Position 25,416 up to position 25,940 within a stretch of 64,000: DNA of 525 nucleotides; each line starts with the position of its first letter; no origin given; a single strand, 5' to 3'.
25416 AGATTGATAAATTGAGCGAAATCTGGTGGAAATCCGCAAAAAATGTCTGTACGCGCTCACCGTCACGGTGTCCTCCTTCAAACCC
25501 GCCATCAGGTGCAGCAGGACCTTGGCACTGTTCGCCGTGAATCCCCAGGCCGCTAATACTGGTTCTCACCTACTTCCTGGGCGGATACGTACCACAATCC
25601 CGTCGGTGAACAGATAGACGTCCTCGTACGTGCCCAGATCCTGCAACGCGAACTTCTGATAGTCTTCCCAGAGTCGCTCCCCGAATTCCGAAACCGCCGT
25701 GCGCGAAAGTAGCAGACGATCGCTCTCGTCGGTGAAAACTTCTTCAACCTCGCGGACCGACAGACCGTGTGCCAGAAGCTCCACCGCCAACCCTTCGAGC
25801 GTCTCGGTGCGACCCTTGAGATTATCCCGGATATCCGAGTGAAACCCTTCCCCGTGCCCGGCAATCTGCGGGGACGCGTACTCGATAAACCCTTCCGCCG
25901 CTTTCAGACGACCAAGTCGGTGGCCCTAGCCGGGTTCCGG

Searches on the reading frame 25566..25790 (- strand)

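Call 45: search_protein_families(library=pfam, proteins=[window:25566-25790:-], max_evalue=0.01)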
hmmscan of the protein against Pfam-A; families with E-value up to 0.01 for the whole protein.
window:25566-25790:- (74 aa): 1 family
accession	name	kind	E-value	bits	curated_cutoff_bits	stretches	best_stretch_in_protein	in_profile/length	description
PF00872.24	Transposase_mut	-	1.5e-05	24.5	21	1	3-71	108-174/379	Transposase, Mutator family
